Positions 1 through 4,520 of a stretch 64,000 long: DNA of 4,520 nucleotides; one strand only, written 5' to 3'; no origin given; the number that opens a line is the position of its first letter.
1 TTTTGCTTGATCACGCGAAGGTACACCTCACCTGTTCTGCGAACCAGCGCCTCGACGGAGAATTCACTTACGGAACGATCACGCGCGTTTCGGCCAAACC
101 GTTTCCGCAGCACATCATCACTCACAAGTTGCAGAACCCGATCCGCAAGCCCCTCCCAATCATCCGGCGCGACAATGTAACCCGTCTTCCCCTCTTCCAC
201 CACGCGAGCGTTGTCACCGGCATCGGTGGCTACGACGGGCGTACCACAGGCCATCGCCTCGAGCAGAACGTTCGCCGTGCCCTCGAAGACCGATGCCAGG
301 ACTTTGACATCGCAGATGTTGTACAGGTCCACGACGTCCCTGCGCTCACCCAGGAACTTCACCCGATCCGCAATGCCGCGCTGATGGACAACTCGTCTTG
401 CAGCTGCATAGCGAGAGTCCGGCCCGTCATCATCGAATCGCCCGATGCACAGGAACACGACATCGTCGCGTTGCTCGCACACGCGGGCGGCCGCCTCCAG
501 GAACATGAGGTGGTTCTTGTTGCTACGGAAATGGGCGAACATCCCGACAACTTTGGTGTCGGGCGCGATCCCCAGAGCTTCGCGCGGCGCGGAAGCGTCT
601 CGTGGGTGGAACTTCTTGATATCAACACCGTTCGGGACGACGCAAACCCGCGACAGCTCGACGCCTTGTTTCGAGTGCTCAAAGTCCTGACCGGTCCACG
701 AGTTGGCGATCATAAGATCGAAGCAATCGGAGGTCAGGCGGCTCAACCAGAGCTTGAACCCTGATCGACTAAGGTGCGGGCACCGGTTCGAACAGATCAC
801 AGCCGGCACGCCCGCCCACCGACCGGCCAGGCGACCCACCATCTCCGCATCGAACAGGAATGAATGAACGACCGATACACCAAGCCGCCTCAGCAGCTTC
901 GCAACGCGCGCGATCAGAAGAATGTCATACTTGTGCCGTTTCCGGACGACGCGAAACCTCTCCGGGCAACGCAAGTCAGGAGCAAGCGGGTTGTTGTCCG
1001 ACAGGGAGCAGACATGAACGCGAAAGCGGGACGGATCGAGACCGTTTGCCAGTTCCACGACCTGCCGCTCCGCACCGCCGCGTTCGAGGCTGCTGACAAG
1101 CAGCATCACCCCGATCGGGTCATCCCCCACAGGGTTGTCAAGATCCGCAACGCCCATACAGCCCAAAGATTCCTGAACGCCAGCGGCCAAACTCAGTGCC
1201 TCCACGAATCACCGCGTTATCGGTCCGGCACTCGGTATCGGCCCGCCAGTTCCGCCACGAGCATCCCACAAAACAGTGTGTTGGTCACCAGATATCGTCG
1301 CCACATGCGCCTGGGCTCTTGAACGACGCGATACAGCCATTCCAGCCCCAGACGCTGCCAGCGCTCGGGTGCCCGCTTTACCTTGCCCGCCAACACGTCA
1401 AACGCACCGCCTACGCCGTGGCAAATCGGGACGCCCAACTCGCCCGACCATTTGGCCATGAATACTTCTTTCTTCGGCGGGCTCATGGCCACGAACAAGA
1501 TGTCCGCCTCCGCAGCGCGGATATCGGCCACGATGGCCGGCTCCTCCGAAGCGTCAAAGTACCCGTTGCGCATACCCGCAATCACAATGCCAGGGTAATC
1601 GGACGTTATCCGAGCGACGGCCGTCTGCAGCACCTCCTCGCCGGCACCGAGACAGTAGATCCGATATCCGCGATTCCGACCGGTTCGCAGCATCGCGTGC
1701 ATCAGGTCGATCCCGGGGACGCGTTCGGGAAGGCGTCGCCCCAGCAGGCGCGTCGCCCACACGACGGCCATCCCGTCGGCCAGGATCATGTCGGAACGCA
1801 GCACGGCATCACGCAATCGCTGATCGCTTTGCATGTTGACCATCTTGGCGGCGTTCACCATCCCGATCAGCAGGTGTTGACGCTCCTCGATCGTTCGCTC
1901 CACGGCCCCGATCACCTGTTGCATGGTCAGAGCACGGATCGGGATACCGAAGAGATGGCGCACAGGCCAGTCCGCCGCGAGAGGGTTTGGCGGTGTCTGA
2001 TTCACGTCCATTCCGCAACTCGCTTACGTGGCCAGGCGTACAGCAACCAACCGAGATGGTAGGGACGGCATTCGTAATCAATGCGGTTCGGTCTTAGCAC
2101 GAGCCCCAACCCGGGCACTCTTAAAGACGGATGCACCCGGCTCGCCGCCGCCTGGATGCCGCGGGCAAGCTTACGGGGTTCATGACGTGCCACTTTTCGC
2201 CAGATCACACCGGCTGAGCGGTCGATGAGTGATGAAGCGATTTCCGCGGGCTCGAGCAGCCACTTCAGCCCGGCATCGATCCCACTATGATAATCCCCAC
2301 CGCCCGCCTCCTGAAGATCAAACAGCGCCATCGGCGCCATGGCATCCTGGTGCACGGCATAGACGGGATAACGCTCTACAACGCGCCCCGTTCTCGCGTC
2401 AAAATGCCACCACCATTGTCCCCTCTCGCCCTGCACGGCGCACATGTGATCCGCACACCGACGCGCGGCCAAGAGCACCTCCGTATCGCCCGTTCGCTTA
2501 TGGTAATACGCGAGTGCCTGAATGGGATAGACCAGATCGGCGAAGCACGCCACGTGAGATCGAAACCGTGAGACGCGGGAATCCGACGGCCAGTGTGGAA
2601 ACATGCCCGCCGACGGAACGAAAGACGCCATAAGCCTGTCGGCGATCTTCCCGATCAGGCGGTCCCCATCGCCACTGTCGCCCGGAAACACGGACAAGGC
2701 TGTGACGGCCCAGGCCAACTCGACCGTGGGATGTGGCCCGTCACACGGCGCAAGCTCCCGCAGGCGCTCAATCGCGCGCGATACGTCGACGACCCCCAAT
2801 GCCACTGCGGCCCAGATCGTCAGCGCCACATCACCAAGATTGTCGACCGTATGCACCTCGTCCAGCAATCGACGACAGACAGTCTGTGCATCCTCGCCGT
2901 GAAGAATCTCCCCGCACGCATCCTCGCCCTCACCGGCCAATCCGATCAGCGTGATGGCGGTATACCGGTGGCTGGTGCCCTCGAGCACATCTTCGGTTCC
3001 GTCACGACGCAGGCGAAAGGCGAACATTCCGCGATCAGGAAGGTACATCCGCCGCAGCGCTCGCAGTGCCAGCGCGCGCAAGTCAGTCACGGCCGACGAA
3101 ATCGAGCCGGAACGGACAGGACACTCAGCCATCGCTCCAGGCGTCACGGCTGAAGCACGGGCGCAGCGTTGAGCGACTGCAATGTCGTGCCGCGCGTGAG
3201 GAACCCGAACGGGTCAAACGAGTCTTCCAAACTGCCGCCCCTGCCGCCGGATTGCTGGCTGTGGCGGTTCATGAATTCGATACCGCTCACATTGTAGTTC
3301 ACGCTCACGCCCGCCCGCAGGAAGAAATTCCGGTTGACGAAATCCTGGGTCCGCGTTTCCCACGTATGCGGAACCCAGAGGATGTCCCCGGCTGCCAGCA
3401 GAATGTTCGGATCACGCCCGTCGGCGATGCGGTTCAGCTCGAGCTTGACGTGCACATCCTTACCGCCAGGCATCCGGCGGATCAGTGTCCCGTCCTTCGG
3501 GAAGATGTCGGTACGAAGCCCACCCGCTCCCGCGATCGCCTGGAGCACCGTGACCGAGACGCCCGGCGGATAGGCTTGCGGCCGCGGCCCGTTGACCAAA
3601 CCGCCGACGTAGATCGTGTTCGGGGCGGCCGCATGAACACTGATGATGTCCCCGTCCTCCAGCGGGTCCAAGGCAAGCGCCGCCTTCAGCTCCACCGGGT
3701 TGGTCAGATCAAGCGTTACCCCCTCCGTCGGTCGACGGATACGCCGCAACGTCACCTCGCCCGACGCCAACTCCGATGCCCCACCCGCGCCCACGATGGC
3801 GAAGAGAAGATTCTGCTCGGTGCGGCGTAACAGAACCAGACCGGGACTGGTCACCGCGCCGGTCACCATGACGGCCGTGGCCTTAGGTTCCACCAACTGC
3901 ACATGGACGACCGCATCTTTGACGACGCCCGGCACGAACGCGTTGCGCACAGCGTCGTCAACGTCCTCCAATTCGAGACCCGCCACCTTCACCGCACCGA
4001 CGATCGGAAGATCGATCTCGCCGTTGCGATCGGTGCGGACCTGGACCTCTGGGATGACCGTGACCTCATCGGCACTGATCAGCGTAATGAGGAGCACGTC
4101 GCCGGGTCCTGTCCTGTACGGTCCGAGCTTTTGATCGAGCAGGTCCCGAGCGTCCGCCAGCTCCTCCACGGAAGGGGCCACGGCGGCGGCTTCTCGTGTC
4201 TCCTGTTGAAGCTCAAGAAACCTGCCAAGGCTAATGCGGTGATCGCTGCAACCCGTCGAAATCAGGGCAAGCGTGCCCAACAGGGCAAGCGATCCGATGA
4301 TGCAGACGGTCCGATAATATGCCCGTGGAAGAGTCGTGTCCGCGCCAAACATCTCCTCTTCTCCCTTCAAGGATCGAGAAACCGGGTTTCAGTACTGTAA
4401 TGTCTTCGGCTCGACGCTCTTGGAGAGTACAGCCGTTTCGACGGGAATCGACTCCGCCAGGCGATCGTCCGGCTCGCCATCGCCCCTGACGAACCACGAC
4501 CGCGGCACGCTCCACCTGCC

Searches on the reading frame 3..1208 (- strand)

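Call 66: search_protein_families(library=pfam, proteins=[window:3-1208:-], max_evalue=0.00001)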
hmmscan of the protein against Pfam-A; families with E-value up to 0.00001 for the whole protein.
window:3-1208:- (402 aa): 5 families
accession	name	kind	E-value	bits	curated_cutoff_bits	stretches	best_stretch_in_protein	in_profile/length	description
PF00534.26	Glycos_transf_1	-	1.7e-37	129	26.4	1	209-377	6-171/172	Glycosyl transferases group 1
PF13692.12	Glyco_trans_1_4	-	7.4e-35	120.7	27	1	219-364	2-142/142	Glycosyl transferases group 1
PF13439.12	Glyco_transf_4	-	1.2e-20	74.7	28.5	1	44-198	2-169/170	Glycosyltransferase Family 4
PF13579.12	Glyco_trans_4_4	-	5.3e-13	50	29.7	1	44-194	1-158/158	Glycosyl transferase 4-like domain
PF13524.12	Glyco_trans_1_2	-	1.2e-06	29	25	1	291-387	39-137/144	Glycosyl transferase-like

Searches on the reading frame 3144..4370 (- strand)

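Call 66: search_protein_families(library=pfam, proteins=[window:3144-4370:-], max_evalue=0.00001)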
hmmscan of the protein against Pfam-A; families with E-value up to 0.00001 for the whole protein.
window:3144-4370:- (408 aa): 3 families
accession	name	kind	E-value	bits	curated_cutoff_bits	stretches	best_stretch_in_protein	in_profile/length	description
PF02563.21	Poly_export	-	1.5e-13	51.2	28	1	83-159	5-76/77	Polysaccharide biosynthesis/export protein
PF22461.2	SLBB_2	-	7.6e-09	36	27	0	253-333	3-79/79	SLBB domain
PF10531.15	SLBB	-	1e-06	28.9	27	0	167-216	2-48/55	SLBB domain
